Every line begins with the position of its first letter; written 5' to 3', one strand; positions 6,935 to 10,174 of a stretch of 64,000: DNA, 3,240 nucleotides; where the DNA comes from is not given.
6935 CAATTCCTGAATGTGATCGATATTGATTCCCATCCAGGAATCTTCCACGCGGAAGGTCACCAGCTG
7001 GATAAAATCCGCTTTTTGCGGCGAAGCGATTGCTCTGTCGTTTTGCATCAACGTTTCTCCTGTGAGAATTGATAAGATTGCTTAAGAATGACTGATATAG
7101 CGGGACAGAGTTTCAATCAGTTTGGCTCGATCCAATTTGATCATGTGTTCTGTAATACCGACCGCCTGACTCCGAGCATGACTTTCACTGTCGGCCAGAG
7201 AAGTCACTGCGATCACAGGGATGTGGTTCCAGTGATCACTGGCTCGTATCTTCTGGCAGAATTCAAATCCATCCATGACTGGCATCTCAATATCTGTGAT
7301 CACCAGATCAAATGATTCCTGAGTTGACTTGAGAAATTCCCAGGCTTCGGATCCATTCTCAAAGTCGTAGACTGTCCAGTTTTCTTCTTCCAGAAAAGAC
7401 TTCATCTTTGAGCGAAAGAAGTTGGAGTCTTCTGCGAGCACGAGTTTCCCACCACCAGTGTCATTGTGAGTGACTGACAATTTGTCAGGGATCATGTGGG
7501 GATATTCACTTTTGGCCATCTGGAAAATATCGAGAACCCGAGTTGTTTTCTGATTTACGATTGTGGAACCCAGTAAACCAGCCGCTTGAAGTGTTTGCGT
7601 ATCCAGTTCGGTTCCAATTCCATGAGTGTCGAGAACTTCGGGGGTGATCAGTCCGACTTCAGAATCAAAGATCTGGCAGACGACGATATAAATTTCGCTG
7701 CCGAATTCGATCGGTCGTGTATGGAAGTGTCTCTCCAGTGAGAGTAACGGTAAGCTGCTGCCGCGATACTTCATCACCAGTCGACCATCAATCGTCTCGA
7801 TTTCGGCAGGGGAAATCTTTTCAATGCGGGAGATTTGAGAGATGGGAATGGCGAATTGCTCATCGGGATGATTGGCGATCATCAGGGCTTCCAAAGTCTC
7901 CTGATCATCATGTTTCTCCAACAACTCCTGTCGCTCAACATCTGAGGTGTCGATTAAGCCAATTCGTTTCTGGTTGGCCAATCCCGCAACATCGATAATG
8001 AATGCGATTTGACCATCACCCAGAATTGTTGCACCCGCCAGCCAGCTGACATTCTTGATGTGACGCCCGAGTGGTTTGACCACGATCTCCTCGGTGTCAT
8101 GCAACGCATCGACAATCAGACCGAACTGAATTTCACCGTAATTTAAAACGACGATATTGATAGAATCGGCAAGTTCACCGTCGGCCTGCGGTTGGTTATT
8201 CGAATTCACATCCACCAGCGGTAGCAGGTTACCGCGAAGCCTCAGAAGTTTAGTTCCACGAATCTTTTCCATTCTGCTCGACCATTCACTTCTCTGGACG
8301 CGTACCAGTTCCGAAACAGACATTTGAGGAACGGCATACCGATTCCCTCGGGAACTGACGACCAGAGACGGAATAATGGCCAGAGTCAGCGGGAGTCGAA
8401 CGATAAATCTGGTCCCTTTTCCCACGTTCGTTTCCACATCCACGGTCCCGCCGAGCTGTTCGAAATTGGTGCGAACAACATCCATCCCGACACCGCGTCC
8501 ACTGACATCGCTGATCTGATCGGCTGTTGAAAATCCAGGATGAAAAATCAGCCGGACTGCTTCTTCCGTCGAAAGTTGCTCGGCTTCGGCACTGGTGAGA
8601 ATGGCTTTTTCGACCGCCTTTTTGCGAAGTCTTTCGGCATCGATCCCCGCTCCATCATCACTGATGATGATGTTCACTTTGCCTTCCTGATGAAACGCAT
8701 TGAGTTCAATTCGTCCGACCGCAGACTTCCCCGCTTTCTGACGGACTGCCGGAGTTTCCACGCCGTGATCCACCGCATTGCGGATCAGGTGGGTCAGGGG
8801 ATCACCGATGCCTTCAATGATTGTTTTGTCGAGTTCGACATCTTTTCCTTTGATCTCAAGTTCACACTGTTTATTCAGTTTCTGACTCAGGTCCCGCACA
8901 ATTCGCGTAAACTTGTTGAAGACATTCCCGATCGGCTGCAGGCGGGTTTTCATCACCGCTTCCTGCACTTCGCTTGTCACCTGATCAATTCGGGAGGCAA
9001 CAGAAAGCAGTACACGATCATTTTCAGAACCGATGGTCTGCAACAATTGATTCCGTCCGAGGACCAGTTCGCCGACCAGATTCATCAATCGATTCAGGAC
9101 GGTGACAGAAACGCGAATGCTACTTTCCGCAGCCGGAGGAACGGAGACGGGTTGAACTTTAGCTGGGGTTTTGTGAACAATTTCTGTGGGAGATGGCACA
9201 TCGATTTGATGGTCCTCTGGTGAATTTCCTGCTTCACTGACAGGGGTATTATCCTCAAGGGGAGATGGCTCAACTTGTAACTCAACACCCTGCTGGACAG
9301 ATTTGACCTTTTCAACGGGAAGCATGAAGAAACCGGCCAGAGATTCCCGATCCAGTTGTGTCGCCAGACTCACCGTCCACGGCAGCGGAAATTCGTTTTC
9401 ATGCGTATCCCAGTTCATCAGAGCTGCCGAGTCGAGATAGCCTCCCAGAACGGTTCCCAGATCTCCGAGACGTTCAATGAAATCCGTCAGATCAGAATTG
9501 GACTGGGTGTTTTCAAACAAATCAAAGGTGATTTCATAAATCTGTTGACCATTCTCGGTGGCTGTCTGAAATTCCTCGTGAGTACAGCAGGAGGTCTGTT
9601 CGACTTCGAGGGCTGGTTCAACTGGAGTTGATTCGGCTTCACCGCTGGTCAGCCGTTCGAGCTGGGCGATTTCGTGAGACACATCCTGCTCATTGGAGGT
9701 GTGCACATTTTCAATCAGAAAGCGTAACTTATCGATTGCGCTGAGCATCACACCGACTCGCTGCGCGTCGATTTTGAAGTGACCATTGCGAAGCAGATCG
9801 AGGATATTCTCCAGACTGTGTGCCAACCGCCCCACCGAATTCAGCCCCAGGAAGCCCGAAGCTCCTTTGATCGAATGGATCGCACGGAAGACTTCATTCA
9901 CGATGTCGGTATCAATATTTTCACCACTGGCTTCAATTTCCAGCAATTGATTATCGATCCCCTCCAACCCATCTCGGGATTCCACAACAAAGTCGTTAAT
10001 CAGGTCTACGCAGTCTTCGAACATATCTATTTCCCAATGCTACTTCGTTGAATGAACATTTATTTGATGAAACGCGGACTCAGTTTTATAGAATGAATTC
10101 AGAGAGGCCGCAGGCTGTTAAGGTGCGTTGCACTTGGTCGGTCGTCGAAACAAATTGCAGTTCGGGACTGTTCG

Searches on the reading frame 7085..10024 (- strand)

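Call 47: search_protein_families(library=pfam, proteins=[window:7085-10024:-], max_evalue=0.0001)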
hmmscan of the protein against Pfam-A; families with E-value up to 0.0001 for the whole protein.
window:7085-10024:- (980 aa): 5 families
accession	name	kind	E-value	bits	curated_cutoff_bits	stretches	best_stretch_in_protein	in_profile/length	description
PF01584.24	CheW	-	1.6e-38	131.8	23.5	2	554-685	3-136/138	CheW-like domain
PF02518.31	HATPase_c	-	1.4e-19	71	26.4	1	408-547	4-110/111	Histidine kinase-, DNA gyrase B-, and HSP90-like ATPase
PF00072.30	Response_reg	-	2e-19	70.2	30.2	1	862-972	2-109/111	Response regulator receiver domain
PF01627.28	Hpt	-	2.4e-14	53.7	24.6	1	7-101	1-82/84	Hpt domain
PF02895.20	H-kinase_dim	-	4.1e-12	46.8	23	1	301-360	2-68/68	Signal transducing histidine kinase, homodimeric domain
